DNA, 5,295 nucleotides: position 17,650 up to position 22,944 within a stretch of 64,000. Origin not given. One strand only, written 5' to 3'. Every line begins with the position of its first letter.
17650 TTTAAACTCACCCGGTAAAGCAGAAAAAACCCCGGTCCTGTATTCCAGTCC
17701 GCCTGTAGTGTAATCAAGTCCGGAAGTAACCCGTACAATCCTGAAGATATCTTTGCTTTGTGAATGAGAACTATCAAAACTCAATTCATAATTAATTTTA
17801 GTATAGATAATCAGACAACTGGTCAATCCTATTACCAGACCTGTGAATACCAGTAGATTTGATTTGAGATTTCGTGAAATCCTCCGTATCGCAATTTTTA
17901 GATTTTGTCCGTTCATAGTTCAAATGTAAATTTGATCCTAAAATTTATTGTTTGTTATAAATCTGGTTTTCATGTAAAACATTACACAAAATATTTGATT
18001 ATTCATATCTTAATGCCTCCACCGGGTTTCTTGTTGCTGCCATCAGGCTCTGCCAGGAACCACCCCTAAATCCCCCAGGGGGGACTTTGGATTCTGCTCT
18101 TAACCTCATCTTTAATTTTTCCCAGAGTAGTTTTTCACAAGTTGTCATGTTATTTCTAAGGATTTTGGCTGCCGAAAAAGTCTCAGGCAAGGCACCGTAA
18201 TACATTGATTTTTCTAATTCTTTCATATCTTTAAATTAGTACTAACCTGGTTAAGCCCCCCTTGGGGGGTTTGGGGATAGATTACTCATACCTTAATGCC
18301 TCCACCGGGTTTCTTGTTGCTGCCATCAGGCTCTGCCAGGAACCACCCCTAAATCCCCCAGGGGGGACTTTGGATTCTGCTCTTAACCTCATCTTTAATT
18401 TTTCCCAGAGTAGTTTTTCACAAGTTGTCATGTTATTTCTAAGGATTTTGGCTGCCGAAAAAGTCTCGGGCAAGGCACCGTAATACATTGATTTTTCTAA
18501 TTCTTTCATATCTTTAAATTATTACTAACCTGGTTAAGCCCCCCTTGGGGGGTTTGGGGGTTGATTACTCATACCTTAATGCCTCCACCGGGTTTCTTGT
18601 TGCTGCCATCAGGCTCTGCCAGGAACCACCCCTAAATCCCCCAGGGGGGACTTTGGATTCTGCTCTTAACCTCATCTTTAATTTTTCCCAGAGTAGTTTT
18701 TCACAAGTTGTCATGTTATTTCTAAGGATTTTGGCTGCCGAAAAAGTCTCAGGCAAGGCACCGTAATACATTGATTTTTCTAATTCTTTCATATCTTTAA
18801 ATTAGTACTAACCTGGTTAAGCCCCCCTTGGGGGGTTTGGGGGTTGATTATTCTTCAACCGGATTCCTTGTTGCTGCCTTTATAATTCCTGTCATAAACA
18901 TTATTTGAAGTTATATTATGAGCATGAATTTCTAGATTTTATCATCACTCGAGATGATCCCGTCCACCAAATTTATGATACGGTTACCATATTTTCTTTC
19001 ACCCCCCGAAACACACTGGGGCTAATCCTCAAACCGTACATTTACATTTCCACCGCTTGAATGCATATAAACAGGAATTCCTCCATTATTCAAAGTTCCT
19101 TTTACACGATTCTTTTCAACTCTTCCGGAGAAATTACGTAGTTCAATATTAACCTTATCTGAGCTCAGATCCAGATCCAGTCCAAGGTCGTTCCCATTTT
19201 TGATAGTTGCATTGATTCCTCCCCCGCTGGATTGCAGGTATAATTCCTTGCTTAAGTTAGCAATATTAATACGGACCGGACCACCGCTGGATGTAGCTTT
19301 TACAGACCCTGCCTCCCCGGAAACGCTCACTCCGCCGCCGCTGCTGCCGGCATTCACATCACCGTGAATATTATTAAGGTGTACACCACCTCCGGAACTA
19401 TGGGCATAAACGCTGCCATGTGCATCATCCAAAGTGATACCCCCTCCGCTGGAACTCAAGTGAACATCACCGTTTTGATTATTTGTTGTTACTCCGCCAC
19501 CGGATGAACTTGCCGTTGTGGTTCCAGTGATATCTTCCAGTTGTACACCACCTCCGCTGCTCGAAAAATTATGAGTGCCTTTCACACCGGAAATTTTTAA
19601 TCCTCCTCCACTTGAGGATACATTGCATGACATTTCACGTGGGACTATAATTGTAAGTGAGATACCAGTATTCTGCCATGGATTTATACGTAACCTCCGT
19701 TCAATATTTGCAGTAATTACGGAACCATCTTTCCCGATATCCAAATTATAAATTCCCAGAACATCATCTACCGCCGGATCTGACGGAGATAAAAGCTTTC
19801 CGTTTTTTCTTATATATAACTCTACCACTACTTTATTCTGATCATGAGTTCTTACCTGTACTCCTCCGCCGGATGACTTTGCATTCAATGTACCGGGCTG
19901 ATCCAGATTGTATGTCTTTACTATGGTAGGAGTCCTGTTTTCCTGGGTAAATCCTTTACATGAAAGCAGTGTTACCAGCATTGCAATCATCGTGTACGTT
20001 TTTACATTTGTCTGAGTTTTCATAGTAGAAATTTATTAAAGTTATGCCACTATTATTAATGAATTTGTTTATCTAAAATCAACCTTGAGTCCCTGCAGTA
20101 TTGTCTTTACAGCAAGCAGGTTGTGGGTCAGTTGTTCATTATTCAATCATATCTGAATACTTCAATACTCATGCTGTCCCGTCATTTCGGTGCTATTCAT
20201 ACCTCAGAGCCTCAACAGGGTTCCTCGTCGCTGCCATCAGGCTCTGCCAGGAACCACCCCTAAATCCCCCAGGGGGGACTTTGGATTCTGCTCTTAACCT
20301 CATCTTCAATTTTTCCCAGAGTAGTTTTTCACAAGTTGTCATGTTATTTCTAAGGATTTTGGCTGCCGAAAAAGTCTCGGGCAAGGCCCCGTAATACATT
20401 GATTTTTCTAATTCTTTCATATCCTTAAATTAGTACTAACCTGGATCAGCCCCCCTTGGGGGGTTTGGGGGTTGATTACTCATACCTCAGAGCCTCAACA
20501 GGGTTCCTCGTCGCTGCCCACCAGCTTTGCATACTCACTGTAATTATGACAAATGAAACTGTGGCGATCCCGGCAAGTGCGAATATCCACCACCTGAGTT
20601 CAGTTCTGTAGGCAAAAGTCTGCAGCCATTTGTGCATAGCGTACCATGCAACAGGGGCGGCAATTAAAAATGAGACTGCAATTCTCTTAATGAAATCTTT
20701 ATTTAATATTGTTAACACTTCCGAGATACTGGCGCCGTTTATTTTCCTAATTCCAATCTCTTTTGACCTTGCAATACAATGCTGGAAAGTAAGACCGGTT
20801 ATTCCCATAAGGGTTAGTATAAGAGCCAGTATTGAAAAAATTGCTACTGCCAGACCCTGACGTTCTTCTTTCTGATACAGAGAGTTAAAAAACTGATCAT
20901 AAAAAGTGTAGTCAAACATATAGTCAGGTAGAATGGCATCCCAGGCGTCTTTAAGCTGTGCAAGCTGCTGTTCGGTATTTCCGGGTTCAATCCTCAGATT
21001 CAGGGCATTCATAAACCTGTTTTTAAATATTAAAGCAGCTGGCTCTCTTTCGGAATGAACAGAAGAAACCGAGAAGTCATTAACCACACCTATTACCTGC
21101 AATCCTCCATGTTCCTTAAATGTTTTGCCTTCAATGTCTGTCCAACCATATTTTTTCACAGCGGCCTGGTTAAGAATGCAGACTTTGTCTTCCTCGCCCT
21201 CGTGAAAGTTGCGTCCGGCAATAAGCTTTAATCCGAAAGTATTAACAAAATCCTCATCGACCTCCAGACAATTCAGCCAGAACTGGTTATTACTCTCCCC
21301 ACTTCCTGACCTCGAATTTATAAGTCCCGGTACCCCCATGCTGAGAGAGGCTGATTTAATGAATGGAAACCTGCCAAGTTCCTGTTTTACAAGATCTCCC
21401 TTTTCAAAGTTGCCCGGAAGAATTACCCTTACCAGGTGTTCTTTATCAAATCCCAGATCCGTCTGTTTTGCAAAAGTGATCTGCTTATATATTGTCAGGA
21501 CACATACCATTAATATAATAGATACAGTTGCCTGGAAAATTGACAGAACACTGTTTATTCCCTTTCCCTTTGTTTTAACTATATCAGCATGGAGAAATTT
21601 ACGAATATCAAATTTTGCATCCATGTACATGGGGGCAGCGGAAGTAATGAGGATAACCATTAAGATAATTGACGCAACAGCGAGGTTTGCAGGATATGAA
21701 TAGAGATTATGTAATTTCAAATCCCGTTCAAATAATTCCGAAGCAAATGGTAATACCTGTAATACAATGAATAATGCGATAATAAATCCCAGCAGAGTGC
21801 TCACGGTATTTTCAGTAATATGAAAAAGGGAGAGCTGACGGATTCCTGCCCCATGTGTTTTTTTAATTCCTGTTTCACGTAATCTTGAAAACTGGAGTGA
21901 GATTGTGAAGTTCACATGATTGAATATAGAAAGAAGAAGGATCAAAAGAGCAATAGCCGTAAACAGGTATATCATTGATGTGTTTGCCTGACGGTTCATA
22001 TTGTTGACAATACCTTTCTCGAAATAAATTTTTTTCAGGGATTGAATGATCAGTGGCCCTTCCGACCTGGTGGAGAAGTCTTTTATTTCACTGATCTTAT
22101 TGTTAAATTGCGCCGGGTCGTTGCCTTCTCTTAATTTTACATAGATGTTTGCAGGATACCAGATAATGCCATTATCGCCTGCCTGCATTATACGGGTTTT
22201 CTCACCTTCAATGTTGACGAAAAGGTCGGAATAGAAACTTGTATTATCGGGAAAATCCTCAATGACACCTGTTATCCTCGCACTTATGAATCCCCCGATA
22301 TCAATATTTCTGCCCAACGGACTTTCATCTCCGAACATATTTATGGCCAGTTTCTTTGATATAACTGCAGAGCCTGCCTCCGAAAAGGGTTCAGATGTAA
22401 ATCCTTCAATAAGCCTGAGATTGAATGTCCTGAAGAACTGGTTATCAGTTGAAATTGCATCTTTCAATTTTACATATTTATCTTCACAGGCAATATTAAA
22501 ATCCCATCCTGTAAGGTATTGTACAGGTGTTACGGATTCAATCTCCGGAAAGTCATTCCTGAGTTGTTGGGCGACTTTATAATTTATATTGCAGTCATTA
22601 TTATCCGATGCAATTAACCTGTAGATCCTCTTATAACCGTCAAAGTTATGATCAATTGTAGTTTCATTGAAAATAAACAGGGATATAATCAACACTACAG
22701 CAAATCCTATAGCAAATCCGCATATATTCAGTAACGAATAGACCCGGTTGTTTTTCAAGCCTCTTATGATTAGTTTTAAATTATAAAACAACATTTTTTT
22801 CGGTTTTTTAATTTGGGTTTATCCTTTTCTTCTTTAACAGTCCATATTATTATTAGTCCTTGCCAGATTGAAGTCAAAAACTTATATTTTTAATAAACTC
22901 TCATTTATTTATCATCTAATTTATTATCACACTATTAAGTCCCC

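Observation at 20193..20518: Solo copy abutting an intact permease: a sharp identity breakpoint separates the element body from locally derived tail sequence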

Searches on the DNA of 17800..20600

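Call 10: search_rna_families(source=window, start=17800, end=20600, threshold=evalue, max_evalue=1)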
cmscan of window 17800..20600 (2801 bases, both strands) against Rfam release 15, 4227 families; matches with E-value up to 1: 0.
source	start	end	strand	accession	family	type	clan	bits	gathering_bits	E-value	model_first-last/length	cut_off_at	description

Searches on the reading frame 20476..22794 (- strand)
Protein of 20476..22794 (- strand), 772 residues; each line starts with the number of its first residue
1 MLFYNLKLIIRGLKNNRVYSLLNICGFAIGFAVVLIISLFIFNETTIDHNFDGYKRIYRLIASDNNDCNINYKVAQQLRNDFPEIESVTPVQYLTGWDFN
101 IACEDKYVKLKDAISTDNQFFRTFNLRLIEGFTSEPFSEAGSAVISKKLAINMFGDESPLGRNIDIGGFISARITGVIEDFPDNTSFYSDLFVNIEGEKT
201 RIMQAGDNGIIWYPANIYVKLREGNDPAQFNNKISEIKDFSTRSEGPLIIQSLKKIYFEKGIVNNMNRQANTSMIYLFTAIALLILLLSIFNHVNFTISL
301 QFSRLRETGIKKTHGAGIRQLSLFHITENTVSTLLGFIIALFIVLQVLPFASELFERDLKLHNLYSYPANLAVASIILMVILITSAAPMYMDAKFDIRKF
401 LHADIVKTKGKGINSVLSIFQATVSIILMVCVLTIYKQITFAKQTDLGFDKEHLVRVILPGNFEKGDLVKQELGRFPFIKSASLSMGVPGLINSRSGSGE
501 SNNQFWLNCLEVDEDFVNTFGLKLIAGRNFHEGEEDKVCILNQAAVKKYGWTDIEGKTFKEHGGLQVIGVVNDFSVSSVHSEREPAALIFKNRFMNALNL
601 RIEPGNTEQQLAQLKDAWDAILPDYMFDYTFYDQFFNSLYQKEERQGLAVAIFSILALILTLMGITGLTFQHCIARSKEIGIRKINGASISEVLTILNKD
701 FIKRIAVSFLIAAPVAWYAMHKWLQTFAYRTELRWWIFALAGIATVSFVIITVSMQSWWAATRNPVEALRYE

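Call 9: search_protein_families(library=pfam, proteins=[window:20476-22794:-], max_evalue=0.01)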
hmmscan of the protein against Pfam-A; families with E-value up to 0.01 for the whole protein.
window:20476-22794:- (772 aa): 2 families
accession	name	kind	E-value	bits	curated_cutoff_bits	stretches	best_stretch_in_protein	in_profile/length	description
PF12704.14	MacB_PCD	-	3.8e-32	112.7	27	2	20-236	1-206/207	MacB-like periplasmic core domain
PF02687.27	FtsX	-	2.4e-13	50.6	25.5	2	280-390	2-113/120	FtsX-like permease C-terminal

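Call 27: find_homologous_proteins(query=window:20476-22794:-, max_evalue=1e-100)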
Query window:20476-22794:- (772 aa): 84 proteins with E <= 1e-100 among 8000 candidates.
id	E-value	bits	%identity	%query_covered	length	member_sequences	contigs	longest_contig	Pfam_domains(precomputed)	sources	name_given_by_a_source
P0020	0.0e+0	1735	100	100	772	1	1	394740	PF02687.28,PF12704.15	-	-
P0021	0.0e+0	1492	83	100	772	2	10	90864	PF02687.28,PF12704.15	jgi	jgi:putative ABC transport system permease protein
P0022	0.0e+0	1418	80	100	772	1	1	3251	PF02687.28,PF12704.15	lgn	-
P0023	0.0e+0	1398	78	100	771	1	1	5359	PF02687.28,PF12704.15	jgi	jgi:putative ABC transport system permease protein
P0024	0.0e+0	1215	66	100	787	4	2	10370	PF02687.28,PF12704.15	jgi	jgi:putative ABC transport system permease protein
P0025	0.0e+0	1152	64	100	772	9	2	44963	PF02687.28,PF12704.15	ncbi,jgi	-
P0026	0.0e+0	1147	64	100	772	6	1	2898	PF02687.28,PF12704.15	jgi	jgi:putative ABC transport system permease protein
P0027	0.0e+0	1102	62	100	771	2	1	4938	PF02687.28,PF12704.15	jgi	jgi:putative ABC transport system permease protein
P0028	0.0e+0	1075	60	100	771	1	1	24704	PF02687.28,PF12704.15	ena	-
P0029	0.0e+0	1068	60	100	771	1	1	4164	PF02687.28,PF12704.15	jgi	jgi:putative ABC transport system permease protein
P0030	0.0e+0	1065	59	100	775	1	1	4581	PF02687.28,PF12704.15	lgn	-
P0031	0.0e+0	1037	59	100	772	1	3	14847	PF02687.28,PF12704.15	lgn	-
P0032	0.0e+0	1034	58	100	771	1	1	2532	PF02687.28,PF12704.15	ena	-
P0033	0.0e+0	1031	58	100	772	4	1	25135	PF02687.28,PF12704.15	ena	-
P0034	0.0e+0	1028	57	100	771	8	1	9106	PF02687.28,PF12704.15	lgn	-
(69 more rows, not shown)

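Call 28: find_encoding_contigs(protein=P0021, flank=6000, max_places=3)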
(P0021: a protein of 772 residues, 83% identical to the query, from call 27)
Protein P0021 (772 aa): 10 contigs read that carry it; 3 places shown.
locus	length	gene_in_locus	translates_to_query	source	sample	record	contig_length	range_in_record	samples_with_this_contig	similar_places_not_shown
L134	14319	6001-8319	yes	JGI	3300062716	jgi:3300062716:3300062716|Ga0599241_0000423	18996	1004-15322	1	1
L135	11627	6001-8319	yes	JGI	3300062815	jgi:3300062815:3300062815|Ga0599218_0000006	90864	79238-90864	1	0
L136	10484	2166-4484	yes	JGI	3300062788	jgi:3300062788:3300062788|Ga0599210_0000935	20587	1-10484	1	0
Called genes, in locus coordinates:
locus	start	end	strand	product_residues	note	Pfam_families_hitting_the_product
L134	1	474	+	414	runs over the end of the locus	PF12704:MacB_PCD, PF02687:FtsX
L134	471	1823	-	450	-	PF02518:HATPase_c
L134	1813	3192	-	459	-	PF00072:Response_reg, PF00158:Sigma54_activat, PF14532:Sigma54_activ_2, PF01078:Mg_chelatase (weak), PF00004:AAA (weak), PF07728:AAA_5, PF25601:AAA_lid_14, PF02954:HTH_8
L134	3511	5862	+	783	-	PF12704:MacB_PCD, PF02687:FtsX, PF12704:MacB_PCD, PF02687:FtsX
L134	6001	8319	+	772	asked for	PF12704:MacB_PCD, PF02687:FtsX, PF12704:MacB_PCD (weak), PF02687:FtsX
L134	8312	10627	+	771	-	PF12704:MacB_PCD, PF02687:FtsX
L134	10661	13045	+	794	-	PF12704:MacB_PCD, PF02687:FtsX, PF12704:MacB_PCD, PF02687:FtsX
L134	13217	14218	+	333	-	PF13349:DUF4097 (weak)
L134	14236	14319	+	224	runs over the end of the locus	PF02463:SMC_N (weak), PF00005:ABC_tran, PF13304:AAA_21 (faint)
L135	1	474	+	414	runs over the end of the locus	PF12704:MacB_PCD, PF02687:FtsX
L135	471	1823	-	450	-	PF02518:HATPase_c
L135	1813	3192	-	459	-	PF00072:Response_reg, PF00158:Sigma54_activat, PF14532:Sigma54_activ_2, PF01078:Mg_chelatase (weak), PF00004:AAA (weak), PF07728:AAA_5, PF25601:AAA_lid_14, PF02954:HTH_8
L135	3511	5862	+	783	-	PF12704:MacB_PCD, PF02687:FtsX, PF12704:MacB_PCD, PF02687:FtsX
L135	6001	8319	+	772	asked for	PF12704:MacB_PCD, PF02687:FtsX, PF12704:MacB_PCD (weak), PF02687:FtsX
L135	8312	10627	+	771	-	PF12704:MacB_PCD, PF02687:FtsX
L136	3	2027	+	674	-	?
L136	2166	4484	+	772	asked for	PF12704:MacB_PCD, PF02687:FtsX, PF12704:MacB_PCD (weak), PF02687:FtsX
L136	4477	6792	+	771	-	PF12704:MacB_PCD, PF02687:FtsX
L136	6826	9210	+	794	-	PF12704:MacB_PCD, PF02687:FtsX, PF12704:MacB_PCD, PF02687:FtsX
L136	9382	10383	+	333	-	PF13349:DUF4097 (weak)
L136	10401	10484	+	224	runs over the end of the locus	PF02463:SMC_N (weak), PF00005:ABC_tran, PF13304:AAA_21 (faint)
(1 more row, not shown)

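Call 29: find_encoding_contigs(protein=P0023, flank=6000, max_places=2)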
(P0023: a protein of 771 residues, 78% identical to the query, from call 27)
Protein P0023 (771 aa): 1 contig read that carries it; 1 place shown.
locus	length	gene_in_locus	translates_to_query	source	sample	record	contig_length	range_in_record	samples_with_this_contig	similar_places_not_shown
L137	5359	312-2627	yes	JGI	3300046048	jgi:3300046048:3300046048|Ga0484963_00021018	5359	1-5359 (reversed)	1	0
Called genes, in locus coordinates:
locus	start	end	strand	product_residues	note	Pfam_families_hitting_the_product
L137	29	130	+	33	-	-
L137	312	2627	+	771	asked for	PF12704:MacB_PCD, PF02687:FtsX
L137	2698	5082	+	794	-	PF12704:MacB_PCD, PF02687:FtsX, PF12704:MacB_PCD, PF02687:FtsX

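Call 30: find_encoding_contigs(protein=P0022, flank=6000, max_places=2)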
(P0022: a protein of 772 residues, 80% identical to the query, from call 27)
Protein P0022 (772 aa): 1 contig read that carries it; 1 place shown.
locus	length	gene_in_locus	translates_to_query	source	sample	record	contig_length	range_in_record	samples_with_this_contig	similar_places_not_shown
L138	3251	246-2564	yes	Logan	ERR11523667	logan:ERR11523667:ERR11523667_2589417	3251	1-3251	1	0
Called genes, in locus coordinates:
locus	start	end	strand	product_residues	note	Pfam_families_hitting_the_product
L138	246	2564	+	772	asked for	PF12704:MacB_PCD, PF02687:FtsX, PF12704:MacB_PCD (weak), PF02687:FtsX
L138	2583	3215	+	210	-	PF00005:ABC_tran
